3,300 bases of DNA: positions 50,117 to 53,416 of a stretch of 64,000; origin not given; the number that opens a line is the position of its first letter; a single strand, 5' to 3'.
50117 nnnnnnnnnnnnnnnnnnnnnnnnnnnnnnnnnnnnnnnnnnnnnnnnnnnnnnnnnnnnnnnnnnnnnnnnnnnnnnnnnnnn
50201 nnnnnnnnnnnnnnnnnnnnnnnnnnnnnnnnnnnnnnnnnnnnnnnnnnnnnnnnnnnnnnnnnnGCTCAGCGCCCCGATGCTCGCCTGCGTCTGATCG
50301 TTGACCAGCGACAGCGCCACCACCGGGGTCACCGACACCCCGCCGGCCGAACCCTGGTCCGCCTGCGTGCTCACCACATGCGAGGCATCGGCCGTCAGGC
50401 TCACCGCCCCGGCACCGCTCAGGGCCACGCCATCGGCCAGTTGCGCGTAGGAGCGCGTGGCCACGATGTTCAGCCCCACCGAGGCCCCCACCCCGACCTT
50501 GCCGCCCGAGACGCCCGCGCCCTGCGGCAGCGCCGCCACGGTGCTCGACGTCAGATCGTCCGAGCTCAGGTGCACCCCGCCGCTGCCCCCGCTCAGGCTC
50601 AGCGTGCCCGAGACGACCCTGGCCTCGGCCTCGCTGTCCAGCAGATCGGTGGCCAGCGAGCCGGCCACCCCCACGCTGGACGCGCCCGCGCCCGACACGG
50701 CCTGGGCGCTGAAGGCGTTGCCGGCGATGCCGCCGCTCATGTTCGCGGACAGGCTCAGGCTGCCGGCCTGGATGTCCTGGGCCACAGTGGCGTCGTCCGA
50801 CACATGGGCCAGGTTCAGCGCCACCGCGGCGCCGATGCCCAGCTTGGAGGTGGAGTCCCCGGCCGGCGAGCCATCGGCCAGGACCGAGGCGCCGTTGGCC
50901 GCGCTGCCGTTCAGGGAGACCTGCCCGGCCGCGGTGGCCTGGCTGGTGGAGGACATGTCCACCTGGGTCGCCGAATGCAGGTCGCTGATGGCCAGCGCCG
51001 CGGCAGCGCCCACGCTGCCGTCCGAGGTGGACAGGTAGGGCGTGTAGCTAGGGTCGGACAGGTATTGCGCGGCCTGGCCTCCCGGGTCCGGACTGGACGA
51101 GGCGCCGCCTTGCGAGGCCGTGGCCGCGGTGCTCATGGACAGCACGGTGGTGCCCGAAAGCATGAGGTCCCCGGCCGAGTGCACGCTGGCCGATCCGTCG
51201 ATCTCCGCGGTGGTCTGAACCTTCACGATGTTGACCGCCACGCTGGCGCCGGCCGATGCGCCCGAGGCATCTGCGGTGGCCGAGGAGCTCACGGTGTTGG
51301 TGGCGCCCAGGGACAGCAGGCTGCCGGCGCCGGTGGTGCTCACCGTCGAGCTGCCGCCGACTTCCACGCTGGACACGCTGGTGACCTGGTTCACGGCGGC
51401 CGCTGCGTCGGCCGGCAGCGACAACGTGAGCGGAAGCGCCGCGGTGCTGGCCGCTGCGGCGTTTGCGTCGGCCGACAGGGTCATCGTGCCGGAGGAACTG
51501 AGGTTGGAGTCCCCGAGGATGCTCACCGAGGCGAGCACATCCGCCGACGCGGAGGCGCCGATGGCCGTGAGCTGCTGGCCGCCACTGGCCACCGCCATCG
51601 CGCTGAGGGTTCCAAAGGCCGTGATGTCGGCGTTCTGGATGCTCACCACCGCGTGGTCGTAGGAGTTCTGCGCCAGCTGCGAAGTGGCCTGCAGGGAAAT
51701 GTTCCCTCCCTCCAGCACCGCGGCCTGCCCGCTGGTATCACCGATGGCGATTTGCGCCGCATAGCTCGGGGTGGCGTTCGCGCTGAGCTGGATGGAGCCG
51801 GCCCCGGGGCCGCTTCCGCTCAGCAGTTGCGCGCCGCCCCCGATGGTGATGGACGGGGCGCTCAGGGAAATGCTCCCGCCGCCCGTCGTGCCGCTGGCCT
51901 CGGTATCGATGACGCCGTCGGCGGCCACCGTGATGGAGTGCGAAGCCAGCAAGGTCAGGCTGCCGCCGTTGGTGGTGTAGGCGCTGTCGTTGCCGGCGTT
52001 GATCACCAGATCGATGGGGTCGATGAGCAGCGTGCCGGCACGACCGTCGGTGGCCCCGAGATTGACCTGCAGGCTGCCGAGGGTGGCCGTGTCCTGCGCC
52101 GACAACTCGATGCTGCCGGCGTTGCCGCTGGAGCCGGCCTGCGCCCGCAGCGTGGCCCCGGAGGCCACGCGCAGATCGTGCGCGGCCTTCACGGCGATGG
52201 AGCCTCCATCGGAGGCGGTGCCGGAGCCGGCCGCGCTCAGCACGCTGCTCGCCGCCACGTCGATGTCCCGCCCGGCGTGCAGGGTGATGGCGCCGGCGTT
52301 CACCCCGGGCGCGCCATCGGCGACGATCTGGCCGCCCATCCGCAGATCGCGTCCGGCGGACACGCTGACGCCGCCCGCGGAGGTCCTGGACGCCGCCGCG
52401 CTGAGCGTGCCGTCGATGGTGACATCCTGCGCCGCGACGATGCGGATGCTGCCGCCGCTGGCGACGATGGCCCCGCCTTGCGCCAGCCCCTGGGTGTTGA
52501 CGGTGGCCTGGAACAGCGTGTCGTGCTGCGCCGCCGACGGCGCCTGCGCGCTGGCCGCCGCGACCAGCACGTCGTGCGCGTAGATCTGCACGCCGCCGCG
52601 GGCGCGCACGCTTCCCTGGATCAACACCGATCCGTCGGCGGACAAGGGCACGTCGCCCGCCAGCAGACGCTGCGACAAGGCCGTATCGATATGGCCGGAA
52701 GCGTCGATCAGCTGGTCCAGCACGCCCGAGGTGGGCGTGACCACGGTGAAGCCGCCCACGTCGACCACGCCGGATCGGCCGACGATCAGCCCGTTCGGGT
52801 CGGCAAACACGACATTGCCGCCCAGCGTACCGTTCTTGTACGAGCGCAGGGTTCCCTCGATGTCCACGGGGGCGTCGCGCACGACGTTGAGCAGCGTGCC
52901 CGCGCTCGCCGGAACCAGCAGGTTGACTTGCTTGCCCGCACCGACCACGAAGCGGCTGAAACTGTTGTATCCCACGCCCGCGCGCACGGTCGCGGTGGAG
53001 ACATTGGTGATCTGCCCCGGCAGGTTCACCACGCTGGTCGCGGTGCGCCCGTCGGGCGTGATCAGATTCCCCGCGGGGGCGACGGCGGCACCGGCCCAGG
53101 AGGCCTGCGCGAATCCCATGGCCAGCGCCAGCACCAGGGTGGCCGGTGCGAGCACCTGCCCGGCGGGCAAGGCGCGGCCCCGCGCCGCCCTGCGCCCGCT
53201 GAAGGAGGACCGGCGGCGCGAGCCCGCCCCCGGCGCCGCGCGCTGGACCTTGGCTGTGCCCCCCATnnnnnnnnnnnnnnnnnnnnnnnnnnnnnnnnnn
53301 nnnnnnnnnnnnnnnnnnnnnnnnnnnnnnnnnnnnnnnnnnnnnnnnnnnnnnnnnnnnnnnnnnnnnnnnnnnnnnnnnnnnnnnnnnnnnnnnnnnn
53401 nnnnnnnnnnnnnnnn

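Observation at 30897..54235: SapC - giant LktA-like TpsA - TpsB - lipid hydroxylase: candidate undescribed two-partner secretion system with accessory proteins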

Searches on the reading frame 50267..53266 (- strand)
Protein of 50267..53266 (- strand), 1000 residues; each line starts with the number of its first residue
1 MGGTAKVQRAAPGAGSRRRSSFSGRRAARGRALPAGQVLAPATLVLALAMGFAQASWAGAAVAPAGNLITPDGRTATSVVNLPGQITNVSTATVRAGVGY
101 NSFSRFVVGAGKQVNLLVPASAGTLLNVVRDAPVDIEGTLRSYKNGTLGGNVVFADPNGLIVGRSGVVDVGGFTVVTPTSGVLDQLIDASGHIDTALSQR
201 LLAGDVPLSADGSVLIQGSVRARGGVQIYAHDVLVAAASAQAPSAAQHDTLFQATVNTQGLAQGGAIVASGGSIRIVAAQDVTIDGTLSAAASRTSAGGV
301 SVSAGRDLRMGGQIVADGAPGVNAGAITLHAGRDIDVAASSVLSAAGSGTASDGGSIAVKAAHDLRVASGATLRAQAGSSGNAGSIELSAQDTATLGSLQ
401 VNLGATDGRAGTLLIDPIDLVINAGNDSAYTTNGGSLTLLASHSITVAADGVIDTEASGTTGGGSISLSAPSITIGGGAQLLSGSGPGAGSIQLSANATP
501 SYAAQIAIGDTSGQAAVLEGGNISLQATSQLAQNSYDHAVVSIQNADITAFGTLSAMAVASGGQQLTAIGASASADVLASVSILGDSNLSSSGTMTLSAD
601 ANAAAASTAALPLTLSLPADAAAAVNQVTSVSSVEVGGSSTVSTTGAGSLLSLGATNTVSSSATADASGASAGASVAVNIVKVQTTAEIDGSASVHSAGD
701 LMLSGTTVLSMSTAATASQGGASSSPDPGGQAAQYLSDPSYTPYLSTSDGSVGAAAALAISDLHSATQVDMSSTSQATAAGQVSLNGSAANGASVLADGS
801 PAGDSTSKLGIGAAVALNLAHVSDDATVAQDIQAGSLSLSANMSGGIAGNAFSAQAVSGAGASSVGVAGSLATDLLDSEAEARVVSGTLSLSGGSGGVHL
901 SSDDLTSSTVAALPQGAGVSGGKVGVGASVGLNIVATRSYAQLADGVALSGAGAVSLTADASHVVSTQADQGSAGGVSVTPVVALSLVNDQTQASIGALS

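Call 7: search_protein_families(library=pfam, proteins=[window:50267-53266:-], max_evalue=0.01)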
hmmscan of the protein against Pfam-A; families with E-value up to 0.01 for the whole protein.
window:50267-53266:- (1000 aa): 0 families

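Call 8: search_protein_families(library=ncbifam, proteins=[window:50267-53266:-], max_evalue=0.01)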
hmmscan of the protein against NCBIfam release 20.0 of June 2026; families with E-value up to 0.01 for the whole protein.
window:50267-53266:- (1000 aa): 3 families
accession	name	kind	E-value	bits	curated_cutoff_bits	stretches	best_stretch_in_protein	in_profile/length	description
NF012204.1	adhes_FxxPxG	domain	1.2e-43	148.6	60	1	87-237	1-151/153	leukotoxin LktA family filamentous adhesin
TIGR01901.1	adhes_NPXG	domain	1.8e-07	31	29.1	1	101-177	2-75/79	filamentous hemagglutinin N-terminal domain-containing protein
NF012206.1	LktA_tand_53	repeat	0.0025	18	50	2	669-704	2-36/53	tandem repeat-containing filamentous protein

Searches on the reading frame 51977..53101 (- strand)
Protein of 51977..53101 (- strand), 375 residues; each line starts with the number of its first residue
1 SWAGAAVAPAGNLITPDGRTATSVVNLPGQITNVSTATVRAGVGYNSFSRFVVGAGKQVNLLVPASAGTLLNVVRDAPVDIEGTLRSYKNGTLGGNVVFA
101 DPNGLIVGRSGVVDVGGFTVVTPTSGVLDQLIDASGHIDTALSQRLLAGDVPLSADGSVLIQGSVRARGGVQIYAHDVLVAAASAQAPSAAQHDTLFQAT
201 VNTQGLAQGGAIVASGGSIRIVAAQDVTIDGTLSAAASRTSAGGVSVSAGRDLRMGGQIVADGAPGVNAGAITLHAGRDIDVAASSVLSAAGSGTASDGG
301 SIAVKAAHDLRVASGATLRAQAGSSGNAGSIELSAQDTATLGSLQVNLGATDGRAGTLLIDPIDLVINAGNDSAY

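Call 20: find_related_loci(query=A3, collection=genome_contigs, flank=10000)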
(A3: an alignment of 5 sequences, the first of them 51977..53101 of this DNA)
Query A3 (375 aa) in genome_contigs; peptide patterns used: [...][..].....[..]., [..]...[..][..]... (x = any residue, [..] = any of these).
146 stretches matched a pattern; 60 encode a relative of the query (tblastn E <= 1e-3); 60 distinct loci.
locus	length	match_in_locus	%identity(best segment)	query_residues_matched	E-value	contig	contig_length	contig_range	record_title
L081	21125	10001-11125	89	1-375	0e+0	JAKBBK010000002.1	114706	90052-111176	MAG: Proteobacteria bacterium isolate ZJ4.bin29 NODE_107_length_114706_cov_15.096457, whole genome shotgun sequence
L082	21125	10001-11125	87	1-375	0e+0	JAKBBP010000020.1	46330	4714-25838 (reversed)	MAG: Proteobacteria bacterium isolate ZJ4.bin40 NODE_795_length_46330_cov_12.102699, whole genome shotgun sequence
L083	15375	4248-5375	65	2-375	1e-143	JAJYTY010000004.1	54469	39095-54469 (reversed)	MAG: Proteobacteria bacterium isolate DX2.bin53 NODE_531_length_54469_cov_1.733153, whole genome shotgun sequence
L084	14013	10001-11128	64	2-375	2e-135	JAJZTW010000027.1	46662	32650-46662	MAG: Proteobacteria bacterium isolate SKS3.bin93 NODE_1067_length_46662_cov_4.613603, whole genome shotgun sequence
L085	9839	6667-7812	48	10-367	2e-92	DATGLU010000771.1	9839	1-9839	MAG TPA_asm: Roseiarcus sp. isolate SMAG_U9894 k141_232601, whole genome shotgun sequence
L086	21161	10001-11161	43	11-367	6e-92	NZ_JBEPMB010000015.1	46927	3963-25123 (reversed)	Rhizobium aquaticum strain DSM 29780 Ga0480189_15, whole genome shotgun sequence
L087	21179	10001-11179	46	10-367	1e-88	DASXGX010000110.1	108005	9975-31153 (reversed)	MAG TPA_asm: Roseiarcus sp. isolate SMAG_U5176 k141_3093057, whole genome shotgun sequence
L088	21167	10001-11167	46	12-367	2e-87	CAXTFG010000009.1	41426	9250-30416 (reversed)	MAG TPA_asm: uncultured Beijerinckiaceae bacterium isolate private_T1916_metawrap_bin.9 genome assembly, contig: private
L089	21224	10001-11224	46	2-367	4e-87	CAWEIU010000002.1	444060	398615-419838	MAG: uncultured Alphaproteobacteria bacterium isolate MFD06092.bin.1.40 genome assembly, contig: contig_17364, whole gen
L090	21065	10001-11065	48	11-367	7e-86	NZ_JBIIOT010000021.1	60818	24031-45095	MAG: Tardiphaga sp. isolate ME2002-11-07_3300042865_group1_bin134 Rohwer_bin1946_scaffold_260_c1, whole genome shotgun s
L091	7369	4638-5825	43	6-367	2e-85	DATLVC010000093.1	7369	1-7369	MAG TPA_asm: Micropepsaceae bacterium isolate SMAG_U13182 k141_643926, whole genome shotgun sequence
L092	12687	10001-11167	47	12-367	6e-83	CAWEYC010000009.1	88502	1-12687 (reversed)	MAG: uncultured Alphaproteobacteria bacterium isolate MFD06092.bin.1.246 genome assembly, contig: contig_17767, whole ge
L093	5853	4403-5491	46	6-369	2e-79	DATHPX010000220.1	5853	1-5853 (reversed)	MAG TPA_asm: Caulobacteraceae bacterium isolate SMAG_U12723 k141_2229012, whole genome shotgun sequence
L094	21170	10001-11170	45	11-367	5e-78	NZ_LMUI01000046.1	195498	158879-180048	Methylocapsa sp. S129 NODE_80_length_195414_cov_9.518571, whole genome shotgun sequence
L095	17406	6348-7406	46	11-367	2e-76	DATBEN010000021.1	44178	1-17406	MAG TPA_asm: Caulobacteraceae bacterium isolate SMAG_U5838 k141_3586590, whole genome shotgun sequence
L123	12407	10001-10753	41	18-257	3e-41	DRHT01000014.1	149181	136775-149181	MAG TPA_asm: Halopseudomonas sabulinigri isolate HyVt-376 HyVt-376_k145_252818, whole genome shotgun sequence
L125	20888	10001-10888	36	20-312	6e-41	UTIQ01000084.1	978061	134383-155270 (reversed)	Pseudomonas sp. 286 isolate p13.H9 genome assembly, contig: 84, whole genome shotgun sequence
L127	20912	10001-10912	37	18-310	2e-40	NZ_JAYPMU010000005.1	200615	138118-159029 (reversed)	MAG: Halopseudomonas sp. isolate 139574_S175_maxbin_bins.tsv.156 NODE_15_length_200615_cov_15.772821, whole genome shotg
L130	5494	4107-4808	45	3-235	3e-40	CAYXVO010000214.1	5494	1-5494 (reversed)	MAG TPA_asm: uncultured Pseudomonadales bacterium isolate SRP268622_co1_114 genome assembly, contig: NODE_37142_length_5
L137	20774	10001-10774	38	13-258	7e-35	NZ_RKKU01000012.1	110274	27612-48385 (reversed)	Pseudomonas neustonica strain SSM26 ctg_12, whole genome shotgun sequence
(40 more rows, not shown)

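Call 81: search_solved_structures(query=A2, max_evalue=1)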
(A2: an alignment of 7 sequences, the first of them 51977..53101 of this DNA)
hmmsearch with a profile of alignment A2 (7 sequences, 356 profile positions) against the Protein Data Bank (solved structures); distinct sequences matched with E-value up to 1: 1.
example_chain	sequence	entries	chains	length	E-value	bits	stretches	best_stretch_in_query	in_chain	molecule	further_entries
9r17_A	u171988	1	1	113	0.29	13.6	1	133-215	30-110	NTF0-DIM1-CAV2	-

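Call 88: predict_structure(protein=window:51977-53101:-)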
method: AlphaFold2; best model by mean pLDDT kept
length: 375 residues; sequences in the alignment: 1
mean_pLDDT: 55.7   pTM: 0.57
mean pLDDT of the five models: 55.7, 52.3, 50.9, 49.0, 47.2
residues with pLDDT >= 90: 49; 70-90: 82; 50-70: 58; < 50: 186
segments of 3 or more residues with pLDDT < 50: 1-156, 184-209, 372-375
pLDDT, mean of each block of 10 residues (from residue 1): 24 29 25 29 34 40 34 37 36 34 29 31 32 32 32 45 60 71 43 32 34 73 83 76 82 92 74 95 91 67 94 88 71 92 74 77 77 41
secondary structure, 60 per line:
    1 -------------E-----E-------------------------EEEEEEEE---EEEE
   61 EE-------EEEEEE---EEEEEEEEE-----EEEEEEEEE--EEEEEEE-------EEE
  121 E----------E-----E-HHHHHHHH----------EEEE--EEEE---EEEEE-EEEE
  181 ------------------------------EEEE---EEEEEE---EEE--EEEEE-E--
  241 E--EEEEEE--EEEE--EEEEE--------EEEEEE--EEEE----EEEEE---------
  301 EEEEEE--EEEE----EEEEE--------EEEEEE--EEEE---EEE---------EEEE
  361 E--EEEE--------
elements in order: E46-53 E57-62 E70-75 E79-87 E93-101 E104-110 E118-121 H140-147 E158-161 E164-167 E171-175 E177-180 E211-214 E218-223 E227-229 E232-236 E244-249 E252-255 E258-262 E271-276 E279-282 E287-291 E301-306 E309-312 E317-321 E330-335 E338-341 E345-347 E357-361 E364-367

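Call 92: fold_search(model_id=the predicted structure, library=pdb)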
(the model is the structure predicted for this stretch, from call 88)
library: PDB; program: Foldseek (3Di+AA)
matches with E <= 10: 153; with E <= 0.001: 0
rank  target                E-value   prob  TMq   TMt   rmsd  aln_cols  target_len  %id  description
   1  6n2b_A                2.8e-01  0.23  0.21  0.21  12.2       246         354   14  The Crystal Structure of Caldicellulosiruptor kristjanssonii Tapirin C-terminal domain (released 2018-12-19)
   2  9rkv_O                3.5e-01  0.07  0.16  0.13  45.2       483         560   12  Agrobacterium phage 7-7-1 tail fibers (released 2025-12-10)
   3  3p4g_B                1.0e+00  0.04  0.13  0.15  13.9       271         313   17  X-ray crystal structure of a hyperactive, Ca2+-dependent, beta-helical antifreeze protein from an Antarctic bacterium (released 2011-04-27)
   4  5hqw_B                1.1e+00  0.21  0.08  0.11   7.0        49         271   20  Crystal structure of a trans-AT PKS dehydratase domain of C0ZGQ6 from Brevibacillus brevis (released 2017-01-25)
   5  5hqw_A                1.5e+00  0.21  0.08  0.10   6.9        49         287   20  Crystal structure of a trans-AT PKS dehydratase domain of C0ZGQ6 from Brevibacillus brevis (released 2017-01-25)
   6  5fqb                  1.5e+00  0.06  0.06  0.10  13.8        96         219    9  Crystal Structure of Bacillus cereus Metallo-Beta-Lactamase with 2C (released 2016-08-10)
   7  7nue_B                2.4e+00  0.28  0.12  0.13   6.9        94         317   12  Crystal structure of mouse PRMT6 in complex with inhibitor EML736 (released 2022-03-23)
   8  9rkv_M                2.5e+00  0.02  0.14  0.11  35.6       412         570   10  Agrobacterium phage 7-7-1 tail fibers (released 2025-12-10)
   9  4c05                  2.9e+00  0.30  0.13  0.15   6.7       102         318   11  Crystal structure of M. musculus protein arginine methyltransferase PRMT6 with SAH (released 2014-07-30)
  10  2odl                  3.0e+00  0.47  0.34  0.34   6.1       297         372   13  Crystal structure of the HMW1 secretion domain from Haemophilus influenzae (released 2007-08-21)
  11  7nr4_D                3.0e+00  0.21  0.13  0.14   7.5       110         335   14  X-RAY STRUCTURE OF PRMT6 IN COMPLEX WITH indazole type inhibitor (released 2021-04-07)
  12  1tue_B                3.0e+00  0.04  0.06  0.10  13.2        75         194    9  The X-ray Structure of the Papillomavirus Helicase in Complex with its Molecular Matchmaker E2 (released 2004-08-24)
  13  6sq3_B                3.5e+00  0.20  0.11  0.13   8.3        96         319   12  Crystal structure of mouse PRMT6 in complex with inhibitor U1 (released 2020-09-30)
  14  3dqg_C                3.5e+00  0.15  0.13  0.28   5.5        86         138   16  Peptide-binding domain of heat shock 70 kDa protein F, mitochondrial precursor, from Caenorhabditis elegans. (released 2008-07-22)
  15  2op6                  3.5e+00  0.08  0.11  0.21   6.4        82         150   13  Peptide-binding domain of Heat shock 70 kDa protein D precursor from C.elegans (released 2007-02-27)
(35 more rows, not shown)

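Call 96: search_protein_families(library=pfam, proteins=[L125:8922-9671:+, L130:889-2709:-, L125:7391-7996:-, L127:8729-9697:+, L137:7839-8720:+, L089:8993-9589:+, L123:5786-7072:+, L137:7037-7924:+, L127:6102-7169:-], max_evalue=0.01)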
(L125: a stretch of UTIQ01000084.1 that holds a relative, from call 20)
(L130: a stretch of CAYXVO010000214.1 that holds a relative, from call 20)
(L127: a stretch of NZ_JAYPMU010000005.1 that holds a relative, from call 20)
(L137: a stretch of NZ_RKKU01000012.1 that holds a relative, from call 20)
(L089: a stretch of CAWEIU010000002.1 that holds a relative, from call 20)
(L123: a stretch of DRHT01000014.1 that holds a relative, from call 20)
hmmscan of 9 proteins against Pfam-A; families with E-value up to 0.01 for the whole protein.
L125:8922-9671:+ (250 aa): 2 families
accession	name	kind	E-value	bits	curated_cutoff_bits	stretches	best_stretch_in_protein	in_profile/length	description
PF00072.30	Response_reg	-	3.8e-26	91.9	30.2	1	20-128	2-110/111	Response regulator receiver domain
PF00486.34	Trans_reg_C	-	2.3e-18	66.4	26.2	1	164-242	2-77/77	Transcriptional regulatory protein, C terminal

L130:889-2709:- (607 aa): 4 families
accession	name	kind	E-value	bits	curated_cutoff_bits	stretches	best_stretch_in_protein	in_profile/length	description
PF02518.31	HATPase_c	-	3.8e-21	76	26.4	1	341-449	2-109/111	Histidine kinase-, DNA gyrase B-, and HSP90-like ATPase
PF00512.31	HisKA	-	8.3e-14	51.8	26.9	1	231-296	1-66/66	His Kinase A (phospho-acceptor) domain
PF00072.30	Response_reg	-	2.3e-11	44.3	30.2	1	477-586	1-109/111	Response regulator receiver domain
PF13581.12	HATPase_c_2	-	0.00053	20.4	27.4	1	345-427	32-112/127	Histidine kinase-like ATPase domain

L125:7391-7996:- (202 aa): 0 families

L127:8729-9697:+ (323 aa): 2 families
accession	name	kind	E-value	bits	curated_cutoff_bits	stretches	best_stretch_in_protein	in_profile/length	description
PF00849.27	PseudoU_synth_2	-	2.2e-17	64.1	26.8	1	105-235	2-149/152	RNA pseudouridylate synthase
PF01479.30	S4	-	2.4e-12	46.8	22.8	1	42-86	2-48/48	S4 domain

L137:7839-8720:+ (294 aa): 1 family
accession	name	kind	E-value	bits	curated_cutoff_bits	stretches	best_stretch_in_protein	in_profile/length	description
PF04079.22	SMC_ScpB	-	1.3e-55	187.8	27.4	1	32-192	2-160/160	Segregation and condensation complex subunit ScpB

L089:8993-9589:+ (199 aa): 0 families

L123:5786-7072:+ (429 aa): 1 family
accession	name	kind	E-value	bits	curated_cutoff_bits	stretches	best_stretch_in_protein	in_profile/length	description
PF00579.31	tRNA-synt_1b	-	4e-60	204.1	21.1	2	32-204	6-178/292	tRNA synthetases class I (W and Y)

L137:7037-7924:+ (296 aa): 2 families
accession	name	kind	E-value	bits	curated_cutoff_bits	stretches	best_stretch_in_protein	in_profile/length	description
PF02616.19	SMC_ScpA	-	7.3e-35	121.5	24.6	1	76-286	1-230/232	Segregation and condensation protein ScpA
PF04824.21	Rad21_Rec8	-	0.0037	17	22.7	1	259-287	23-51/55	Conserved region of Rad21 / Rec8 like protein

L127:6102-7169:- (356 aa): 0 families
